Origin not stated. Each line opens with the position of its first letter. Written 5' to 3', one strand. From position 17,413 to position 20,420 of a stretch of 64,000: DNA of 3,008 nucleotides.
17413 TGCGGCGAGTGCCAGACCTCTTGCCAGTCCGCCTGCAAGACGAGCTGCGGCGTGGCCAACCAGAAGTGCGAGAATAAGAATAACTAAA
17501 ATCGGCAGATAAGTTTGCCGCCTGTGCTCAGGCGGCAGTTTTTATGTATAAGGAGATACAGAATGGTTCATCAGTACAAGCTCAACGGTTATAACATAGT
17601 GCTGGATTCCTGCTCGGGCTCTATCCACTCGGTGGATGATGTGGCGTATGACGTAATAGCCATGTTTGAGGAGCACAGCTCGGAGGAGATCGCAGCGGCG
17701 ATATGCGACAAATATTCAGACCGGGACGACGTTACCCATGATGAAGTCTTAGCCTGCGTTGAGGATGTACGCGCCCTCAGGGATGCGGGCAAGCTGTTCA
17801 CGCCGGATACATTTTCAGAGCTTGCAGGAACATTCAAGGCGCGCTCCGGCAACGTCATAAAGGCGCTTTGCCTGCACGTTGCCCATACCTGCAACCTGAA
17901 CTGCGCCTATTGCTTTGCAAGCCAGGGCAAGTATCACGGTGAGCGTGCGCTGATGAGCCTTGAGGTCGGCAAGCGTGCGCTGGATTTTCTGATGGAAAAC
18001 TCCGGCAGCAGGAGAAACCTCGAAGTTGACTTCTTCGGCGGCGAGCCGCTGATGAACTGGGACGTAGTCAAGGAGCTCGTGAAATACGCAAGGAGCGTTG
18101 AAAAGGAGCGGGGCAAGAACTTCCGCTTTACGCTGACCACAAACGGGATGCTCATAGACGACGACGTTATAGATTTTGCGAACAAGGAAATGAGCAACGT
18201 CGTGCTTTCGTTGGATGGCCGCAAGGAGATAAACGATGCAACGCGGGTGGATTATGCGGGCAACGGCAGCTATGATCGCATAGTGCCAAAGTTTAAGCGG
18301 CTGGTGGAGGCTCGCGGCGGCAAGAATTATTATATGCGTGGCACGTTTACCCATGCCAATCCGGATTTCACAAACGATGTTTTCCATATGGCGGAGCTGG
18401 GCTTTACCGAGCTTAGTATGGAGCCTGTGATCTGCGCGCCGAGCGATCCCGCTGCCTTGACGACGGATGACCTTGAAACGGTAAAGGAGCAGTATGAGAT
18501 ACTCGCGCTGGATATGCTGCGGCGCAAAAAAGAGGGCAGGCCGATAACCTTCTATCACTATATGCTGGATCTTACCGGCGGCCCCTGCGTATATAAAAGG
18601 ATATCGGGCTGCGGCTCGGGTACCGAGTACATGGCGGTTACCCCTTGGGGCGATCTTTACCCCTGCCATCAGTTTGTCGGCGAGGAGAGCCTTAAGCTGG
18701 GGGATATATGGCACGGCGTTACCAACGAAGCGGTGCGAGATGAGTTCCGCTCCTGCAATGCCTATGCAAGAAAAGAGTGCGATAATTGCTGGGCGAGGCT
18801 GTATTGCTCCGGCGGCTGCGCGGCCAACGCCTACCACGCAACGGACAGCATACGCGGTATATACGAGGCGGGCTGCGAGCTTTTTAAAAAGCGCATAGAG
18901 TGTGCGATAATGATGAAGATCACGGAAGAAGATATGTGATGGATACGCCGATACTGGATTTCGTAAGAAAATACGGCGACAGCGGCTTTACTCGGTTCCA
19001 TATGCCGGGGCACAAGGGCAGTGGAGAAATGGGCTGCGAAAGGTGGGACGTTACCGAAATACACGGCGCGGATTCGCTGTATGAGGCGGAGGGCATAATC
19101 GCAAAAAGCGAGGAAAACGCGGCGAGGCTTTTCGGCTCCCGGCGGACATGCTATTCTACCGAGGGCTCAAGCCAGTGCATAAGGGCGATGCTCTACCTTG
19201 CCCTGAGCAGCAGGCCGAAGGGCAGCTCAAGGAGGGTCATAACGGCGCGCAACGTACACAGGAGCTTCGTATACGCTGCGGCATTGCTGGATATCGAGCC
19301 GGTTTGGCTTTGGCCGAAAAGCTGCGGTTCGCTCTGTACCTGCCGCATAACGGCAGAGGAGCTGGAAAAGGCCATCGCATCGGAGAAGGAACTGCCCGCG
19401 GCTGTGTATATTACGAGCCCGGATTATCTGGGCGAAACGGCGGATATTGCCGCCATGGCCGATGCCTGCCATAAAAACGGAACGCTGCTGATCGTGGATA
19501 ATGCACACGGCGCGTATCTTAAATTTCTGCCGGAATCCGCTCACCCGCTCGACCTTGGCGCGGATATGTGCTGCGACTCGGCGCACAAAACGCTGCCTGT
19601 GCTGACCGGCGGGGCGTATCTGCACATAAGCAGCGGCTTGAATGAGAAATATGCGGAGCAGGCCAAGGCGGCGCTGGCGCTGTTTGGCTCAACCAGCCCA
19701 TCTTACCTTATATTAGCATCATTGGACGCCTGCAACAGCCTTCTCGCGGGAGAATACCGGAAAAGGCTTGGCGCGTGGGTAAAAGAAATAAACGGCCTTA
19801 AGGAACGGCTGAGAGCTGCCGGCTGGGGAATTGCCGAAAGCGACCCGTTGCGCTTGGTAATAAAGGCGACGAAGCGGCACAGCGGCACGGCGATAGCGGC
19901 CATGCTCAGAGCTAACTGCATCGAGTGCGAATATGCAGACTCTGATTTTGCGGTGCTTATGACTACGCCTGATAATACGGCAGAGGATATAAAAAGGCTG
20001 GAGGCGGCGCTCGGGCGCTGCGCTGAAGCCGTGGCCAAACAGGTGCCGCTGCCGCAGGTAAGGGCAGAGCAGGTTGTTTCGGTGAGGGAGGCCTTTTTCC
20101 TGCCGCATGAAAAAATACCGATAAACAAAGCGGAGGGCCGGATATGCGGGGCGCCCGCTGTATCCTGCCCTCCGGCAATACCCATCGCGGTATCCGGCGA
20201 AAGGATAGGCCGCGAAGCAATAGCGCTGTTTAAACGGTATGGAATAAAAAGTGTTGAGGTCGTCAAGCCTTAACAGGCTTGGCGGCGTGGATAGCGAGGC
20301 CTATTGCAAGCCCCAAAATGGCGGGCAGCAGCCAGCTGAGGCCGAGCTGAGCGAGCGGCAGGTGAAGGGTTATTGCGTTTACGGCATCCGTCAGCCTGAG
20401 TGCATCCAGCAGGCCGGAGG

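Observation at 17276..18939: SCIFF ranthipeptide cassette whose 48-codon precursor is missing from the ORF track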

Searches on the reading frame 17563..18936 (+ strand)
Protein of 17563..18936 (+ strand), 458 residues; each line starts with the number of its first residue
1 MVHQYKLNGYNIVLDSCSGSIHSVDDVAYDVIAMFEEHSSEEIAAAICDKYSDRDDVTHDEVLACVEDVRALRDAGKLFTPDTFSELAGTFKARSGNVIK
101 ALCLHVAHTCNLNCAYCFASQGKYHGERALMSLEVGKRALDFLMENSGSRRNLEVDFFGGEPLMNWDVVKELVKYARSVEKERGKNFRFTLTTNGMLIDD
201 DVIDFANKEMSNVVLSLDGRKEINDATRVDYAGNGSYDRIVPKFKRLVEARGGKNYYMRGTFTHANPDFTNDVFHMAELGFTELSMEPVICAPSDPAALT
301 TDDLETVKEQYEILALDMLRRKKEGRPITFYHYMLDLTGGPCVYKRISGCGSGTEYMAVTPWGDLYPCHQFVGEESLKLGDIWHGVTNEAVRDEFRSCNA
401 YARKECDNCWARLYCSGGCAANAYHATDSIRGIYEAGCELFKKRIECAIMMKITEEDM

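Call 5: search_protein_families(library=ncbifam, proteins=[window:17563-18936:+], max_evalue=0.01)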
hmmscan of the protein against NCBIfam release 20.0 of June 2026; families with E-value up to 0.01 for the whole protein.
window:17563-18936:+ (458 aa): 75 families (the best 25 are shown)
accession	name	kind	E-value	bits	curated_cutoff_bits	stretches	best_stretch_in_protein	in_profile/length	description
TIGR03974.1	rSAM_six_Cys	equivalog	9.9e-227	753.1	425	1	2-453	1-450/451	thioether cross-link-forming SCIFF peptide maturase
NF040492.1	not_ScfB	exception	1.2e-164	548.4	855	1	2-453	4-449/450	ScfB-related radical SAM/SPASM orphan maturase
NF047865.1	rSAM_PapB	equivalog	4.3e-80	269.4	340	1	99-430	2-327/330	PapB family radical SAM/SPASM ranthipeptide maturase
TIGR03906.1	quino_hemo_SAM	equivalog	3.1e-79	266.8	453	1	2-449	3-444/467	quinohemoprotein amine dehydrogenase maturation protein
TIGR04064.1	rSAM_nif11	equivalog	4.9e-76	256.3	518.7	1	3-451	5-432/459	nif11-like peptide radical SAM maturase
TIGR04068.1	rSAM_ocin_clost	equivalog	2.1e-48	165.3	500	2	89-248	73-233/462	Cys-rich peptide radical SAM maturase CcpM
NF035951.1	rSAM_RumMC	equivalog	3.6e-35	121.6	720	1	11-272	26-284/510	RumMC family radical SAM sactipeptide maturase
TIGR04163.1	rSAM_cobopep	equivalog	1.5e-34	119.5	375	1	98-451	62-418/428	peptide-modifying radical SAM enzyme CbpB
TIGR04280.1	geopep_mat_rSAM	hypoth_equivalog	2.1e-33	115.9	400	2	104-248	88-231/428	geopeptide radical SAM maturase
TIGR04463.1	rSAM_vs_C_rich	equivalog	4.1e-33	114.8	525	1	100-453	80-428/438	TIGR04463 family radical SAM/SPASM RiPP maturase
TIGR03978.1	rSAM_paired_1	equivalog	3.4e-32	111.8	370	1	89-427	69-424/466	His-Xaa-Ser system radical SAM maturase HxsB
NF041298.1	rSAM_mat_DynA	equivalog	5.1e-31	107.9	450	1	106-431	7-333/356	dynobactin maturation radical SAM/SPASM protein DynA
NF038107.1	rSAM_NF038107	equivalog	1e-30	106.9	600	1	104-432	89-413/444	Cys-every-fifth radical SAM/SPASM peptide maturase CefB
TIGR03942.1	sulfatase_rSAM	equivalog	2.9e-30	105.6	349.45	1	106-441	7-346/363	anaerobic sulfatase maturase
TIGR04115.1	rSAM_Cxxx_rpt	equivalog_domain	6.2e-30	104.9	350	1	100-447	2-355/359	radical SAM peptide maturase, CXXX-repeat target family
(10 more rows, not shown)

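Call 6: search_protein_families(library=pfam, proteins=[window:17563-18936:+], max_evalue=0.01)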
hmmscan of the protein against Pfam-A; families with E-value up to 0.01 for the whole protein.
window:17563-18936:+ (458 aa): 4 families
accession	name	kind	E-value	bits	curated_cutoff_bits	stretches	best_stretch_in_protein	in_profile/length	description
PF04055.27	Radical_SAM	-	4.3e-15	56.7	29.5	1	107-251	4-140/166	Radical SAM superfamily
PF13353.11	Fer4_12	-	1.2e-11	45.5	22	1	103-224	8-120/137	4Fe-4S single cluster domain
PF05402.18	PqqD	-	0.00017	22.3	23.4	1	12-70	3-62/67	Coenzyme PQQ synthesis protein D (PqqD)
PF13186.11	SPASM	-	0.00032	21.4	21.5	1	350-410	1-67/67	Iron-sulfur cluster-binding domain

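Call 16: find_encoding_contigs(protein=window:17563-18936:+, flank=6000, max_places=6)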
Protein window:17563-18936:+ (458 aa): no gene with exactly this product is on record in the collection.

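Call 17: find_related_loci(query=window:17563-18936:+, collection=genome_contigs, flank=5000)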
Query window:17563-18936:+ (458 aa) in genome_contigs; peptide patterns used: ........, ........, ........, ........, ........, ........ (x = any residue, [..] = any of these).
600 stretches matched a pattern (row limit reached: there are more); 564 encode a relative of the query (tblastn E <= 1e-3); the best 80 are kept; 80 distinct loci.
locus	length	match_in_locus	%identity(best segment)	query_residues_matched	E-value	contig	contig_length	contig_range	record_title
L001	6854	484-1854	84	1-457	0e+0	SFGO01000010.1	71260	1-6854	MAG: Clostridiales bacterium isolate W0P5.017 Contig290, whole genome shotgun sequence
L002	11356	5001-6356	84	1-452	0e+0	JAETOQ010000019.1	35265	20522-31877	MAG: Oscillospiraceae bacterium isolate S15_Bin1 scaffold_1237, whole genome shotgun sequence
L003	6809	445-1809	83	1-455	0e+0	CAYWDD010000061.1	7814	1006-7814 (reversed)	MAG TPA_asm: uncultured Faecalibacterium sp. isolate SRP225648_co1_60 genome assembly, contig: NODE_23855_length_7814_co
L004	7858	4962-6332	83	1-456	0e+0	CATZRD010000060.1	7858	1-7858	MAG TPA_asm: uncultured Oscillospiraceae bacterium isolate ERR9762711_bin.31_MetaWRAP_v1.3_MAG genome assembly, contig:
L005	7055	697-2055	83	1-453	0e+0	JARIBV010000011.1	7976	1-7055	MAG: Faecousia sp. isolate cluster2_bin.23 k127_121599, whole genome shotgun sequence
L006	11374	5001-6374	82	1-458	0e+0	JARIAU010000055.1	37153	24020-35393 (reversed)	MAG: Oscillospiraceae bacterium isolate cluster1_bin.77 k127_512216, whole genome shotgun sequence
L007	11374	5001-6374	82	1-458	0e+0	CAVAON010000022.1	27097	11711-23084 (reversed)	Anaerovoracaceae bacterium isolate H07626-L1_cleanbin_000009 genome assembly, contig: Spades_H07626-L1_contig_871, whole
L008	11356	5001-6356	83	1-452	0e+0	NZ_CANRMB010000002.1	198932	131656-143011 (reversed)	MAG: uncultured Dysosmobacter sp. isolate Lapin-030__bin84 Lapin-030__NODE_48_length_198932_cov_10.432300, whole genome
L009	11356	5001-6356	83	1-452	0e+0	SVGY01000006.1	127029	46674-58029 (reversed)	MAG: Clostridiales bacterium isolate SIG370 NODE_3173_length_127029_cov_6.994177, whole genome shotgun sequence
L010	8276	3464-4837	81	1-458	0e+0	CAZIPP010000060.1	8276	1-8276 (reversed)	MAG TPA_asm: uncultured Oscillospiraceae bacterium isolate SRP315200_co1_639 genome assembly, contig: NODE_20239_length_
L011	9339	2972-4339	80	1-456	0e+0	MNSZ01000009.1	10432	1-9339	MAG: Firmicutes bacterium CAG:24053_14 Ley3_66761_scaffold_5998, whole genome shotgun sequence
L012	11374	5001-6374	81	1-458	0e+0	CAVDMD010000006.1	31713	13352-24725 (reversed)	bacterium isolate G02651-L1_cleanbin_000001 genome assembly, contig: Spades_G02651-L1_contig_861, whole genome shotgun s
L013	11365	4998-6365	80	1-456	0e+0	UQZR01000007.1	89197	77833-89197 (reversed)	uncultured Clostridiales bacterium isolate UMGS792 genome assembly, contig: NODE_135_length_89197_cov_11.449697, whole g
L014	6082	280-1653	81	1-458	0e+0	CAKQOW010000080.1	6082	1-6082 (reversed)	MAG: uncultured Clostridia bacterium isolate REFINED_METABAT215_TOP10_CONTIGS_1500_ASSEMBLY_K77_MERGED__Hadza_MoBio_hadz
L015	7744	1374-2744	81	1-457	0e+0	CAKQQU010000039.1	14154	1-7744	MAG: uncultured Firmicutes bacterium isolate REFINED_METABAT215_TOP10_CONTIGS_1500_ASSEMBLY_K77_MERGED__Hadza_MoBio_hadz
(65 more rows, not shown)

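Call 34: search_solved_structures(query=window:17563-18936:+, max_evalue=1e-10, show_alignments=1)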
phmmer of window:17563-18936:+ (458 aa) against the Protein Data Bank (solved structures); distinct sequences matched with E-value up to 1e-10: 5.
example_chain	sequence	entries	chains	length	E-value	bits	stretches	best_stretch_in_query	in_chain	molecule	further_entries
5wgg_A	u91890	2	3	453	9.5e-165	552.1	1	1-455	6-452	Radical SAM domain protein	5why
8vpo_A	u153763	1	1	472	1.8e-14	56.7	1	93-446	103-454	Radical SAM core domain-containing protein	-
4k37_A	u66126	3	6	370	3e-11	46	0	106-240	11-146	Anaerobic sulfatase-maturating enzyme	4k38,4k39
4k36_A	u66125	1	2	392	3.7e-11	45.7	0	106-240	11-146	Anaerobic sulfatase-maturating enzyme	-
9gm3_A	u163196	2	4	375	3.8e-11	45.7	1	102-247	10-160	ChlB radical SAM domain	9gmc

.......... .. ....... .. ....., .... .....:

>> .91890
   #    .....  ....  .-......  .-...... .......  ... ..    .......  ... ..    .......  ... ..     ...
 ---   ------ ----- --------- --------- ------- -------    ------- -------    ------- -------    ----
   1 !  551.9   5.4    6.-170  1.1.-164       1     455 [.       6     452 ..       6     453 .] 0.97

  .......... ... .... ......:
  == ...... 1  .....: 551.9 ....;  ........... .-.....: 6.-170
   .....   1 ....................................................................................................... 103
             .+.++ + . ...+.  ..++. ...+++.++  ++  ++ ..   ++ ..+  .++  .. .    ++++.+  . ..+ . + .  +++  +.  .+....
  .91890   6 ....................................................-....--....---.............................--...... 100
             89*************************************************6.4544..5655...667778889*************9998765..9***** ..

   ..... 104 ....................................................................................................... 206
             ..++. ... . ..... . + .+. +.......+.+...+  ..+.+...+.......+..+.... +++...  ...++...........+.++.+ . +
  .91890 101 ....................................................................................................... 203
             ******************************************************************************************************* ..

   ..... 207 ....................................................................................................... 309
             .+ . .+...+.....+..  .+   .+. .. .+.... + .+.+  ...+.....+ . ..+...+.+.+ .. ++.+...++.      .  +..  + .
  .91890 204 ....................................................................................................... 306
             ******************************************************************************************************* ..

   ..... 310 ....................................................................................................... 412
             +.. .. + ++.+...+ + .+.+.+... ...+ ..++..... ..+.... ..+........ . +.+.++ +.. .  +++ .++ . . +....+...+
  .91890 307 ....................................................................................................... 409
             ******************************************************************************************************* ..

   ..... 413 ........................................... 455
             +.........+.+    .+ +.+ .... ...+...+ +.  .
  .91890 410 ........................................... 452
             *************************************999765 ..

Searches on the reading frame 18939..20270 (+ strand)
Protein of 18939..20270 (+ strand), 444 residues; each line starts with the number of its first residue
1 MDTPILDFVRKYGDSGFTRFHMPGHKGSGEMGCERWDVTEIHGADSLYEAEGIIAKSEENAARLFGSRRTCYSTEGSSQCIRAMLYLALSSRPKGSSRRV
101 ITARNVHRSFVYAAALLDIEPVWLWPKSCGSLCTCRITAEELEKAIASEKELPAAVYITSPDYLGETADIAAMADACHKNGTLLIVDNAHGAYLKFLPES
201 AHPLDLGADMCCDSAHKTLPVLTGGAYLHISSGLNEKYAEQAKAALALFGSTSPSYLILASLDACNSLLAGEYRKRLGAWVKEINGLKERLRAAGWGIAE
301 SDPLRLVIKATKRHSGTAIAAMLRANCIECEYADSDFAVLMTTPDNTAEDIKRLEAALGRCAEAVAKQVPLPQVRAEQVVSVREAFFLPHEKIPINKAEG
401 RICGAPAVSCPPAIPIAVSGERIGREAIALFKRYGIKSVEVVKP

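Call 15: search_protein_families(library=pfam, proteins=[window:18939-20270:+], max_evalue=0.001)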
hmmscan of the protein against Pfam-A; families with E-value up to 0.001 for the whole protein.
window:18939-20270:+ (444 aa): 5 families
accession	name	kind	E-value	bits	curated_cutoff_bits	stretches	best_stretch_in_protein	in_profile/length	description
PF01276.26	OKR_DC_1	-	5.1e-37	128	27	1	3-297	1-322/417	Orn/Lys/Arg decarboxylase, major domain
PF01053.26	Cys_Met_Meta_PP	-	2.4e-06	26.8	27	1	139-217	127-198/381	Cys/Met metabolism PLP-dependent enzyme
PF03711.20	OKR_DC_1_C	-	2.6e-05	25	24.2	1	385-427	58-100/132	Orn/Lys/Arg decarboxylase, C-terminal domain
PF00266.25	Aminotran_5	-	0.00067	19.2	21.5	0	52-219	43-203/371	Aminotransferase class-V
PF00155.27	Aminotran_1_2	-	0.00084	19.1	19.7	0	54-302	44-301/361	Aminotransferase class I and II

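Call 26: search_protein_families(library=ncbifam, proteins=[window:18939-20270:+], max_evalue=0.01)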
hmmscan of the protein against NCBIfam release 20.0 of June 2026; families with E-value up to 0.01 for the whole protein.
window:18939-20270:+ (444 aa): 38 families (the best 25 are shown)
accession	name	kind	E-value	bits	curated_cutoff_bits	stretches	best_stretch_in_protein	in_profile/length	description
NF011603.0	PRK15029.1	equivalog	8e-13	47.6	1167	1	44-277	198-447/756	arginine decarboxylase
NF011928.0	PRK15399.1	subfamily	2.7e-12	45.8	968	1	45-277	188-424/713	lysine decarboxylase LdcC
NF011929.0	PRK15400.1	subfamily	1.4e-08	33.5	1056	1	45-277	188-424/714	lysine decarboxylase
NF005758.0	PRK07582.1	equivalog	4.6e-07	28.9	440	1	166-220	152-201/372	cystathionine gamma-lyase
NF010092.0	PRK13578.1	subfamily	6.8e-07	27.9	794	0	391-432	641-682/720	ornithine decarboxylase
NF006003.0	PRK08133.1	equivalog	1.1e-06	27.7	522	1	156-219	155-214/396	O-succinylhomoserine sulfhydrylase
TIGR04301.1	ODC_inducible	exception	2.3e-06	26.1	1310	0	391-433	641-683/719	ornithine decarboxylase SpeF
TIGR01325.1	O_suc_HS_sulf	equivalog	2.4e-06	26.4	510.05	1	154-219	141-202/380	O-succinylhomoserine sulfhydrylase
NF000586.1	PRK00011.1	subfamily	2.8e-06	26.4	335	1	136-298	142-297/404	serine hydroxymethyltransferase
NF006095.0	PRK08247.1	equivalog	7.7e-06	24.9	585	1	140-219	128-200/369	methionine biosynthesis PLP-dependent protein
NF003346.0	PRK04366.1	equivalog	1.3e-05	24.1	441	1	136-220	200-279/487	aminomethyl-transferring glycine dehydrogenase subunit GcvPB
TIGR02080.1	O_succ_thio_ly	equivalog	3e-05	22.9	504.55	1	139-220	126-200/382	cystathionine gamma-synthase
NF001696.0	PRK00451.1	equivalog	4.5e-05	22.5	364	1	134-228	189-277/447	aminomethyl-transferring glycine dehydrogenase subunit GcvPA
NF005871.0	PRK07811.1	equivalog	0.00015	20.4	513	1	141-242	138-235/389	cystathionine gamma-synthase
NF006450.0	PRK08776.1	equivalog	0.00021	20.1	730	1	142-264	138-255/405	O-succinylhomoserine (thiol)-lyase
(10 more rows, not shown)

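Call 33: search_solved_structures(query=window:18939-20270:+, max_evalue=0.001)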
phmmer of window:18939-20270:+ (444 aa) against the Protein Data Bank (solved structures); distinct sequences matched with E-value up to 0.001: 13.
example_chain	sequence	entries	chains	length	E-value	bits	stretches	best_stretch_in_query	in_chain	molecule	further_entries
2x3l_A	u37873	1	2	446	2.3e-28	102.6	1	2-434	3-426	ORN/LYS/ARG DECARBOXYLASE FAMILY PROTEIN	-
5fkz_E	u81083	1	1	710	2.3e-11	46.6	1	45-277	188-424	LYSINE DECARBOXYLASE, CONSTITUTIVE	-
6q6i_A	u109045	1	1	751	1.5e-10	43.9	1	44-273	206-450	Biodegradative arginine decarboxylase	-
5xx1_A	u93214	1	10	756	1.6e-10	43.8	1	45-272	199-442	Arginine decarboxylase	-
2vyc_A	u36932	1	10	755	4.2e-10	42.4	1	43-272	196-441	BIODEGRADATIVE ARGININE DECARBOXYLASE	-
7p9b_A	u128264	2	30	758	2e-09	40.2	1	43-275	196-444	Biodegradative arginine decarboxylase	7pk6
5fkx_A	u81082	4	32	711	6.3e-08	35.3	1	45-285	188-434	LYSINE DECARBOXYLASE, INDUCIBLE | Inducible lysine decarboxylase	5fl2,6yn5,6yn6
3n75_A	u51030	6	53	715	6.4e-08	35.3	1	45-285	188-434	Lysine decarboxylase, inducible | Inducible lysine decarboxylase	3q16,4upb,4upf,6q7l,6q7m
9e0o_A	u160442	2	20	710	1.4e-07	34.2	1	45-277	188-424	Lysine decarboxylase, inducible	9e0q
9e0m_A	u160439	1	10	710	1.4e-07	34.2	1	45-277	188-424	Lysine decarboxylase, inducible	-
6y3x_A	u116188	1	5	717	8.8e-07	31.5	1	56-274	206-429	Lysine decarboxylase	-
8sf4_A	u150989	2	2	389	0.00035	23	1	154-246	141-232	Cystathionine gamma-lyase | Cystathionine gamma-synthase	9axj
1ord_A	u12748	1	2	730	0.00049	22.5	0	382-431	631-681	ORNITHINE DECARBOXYLASE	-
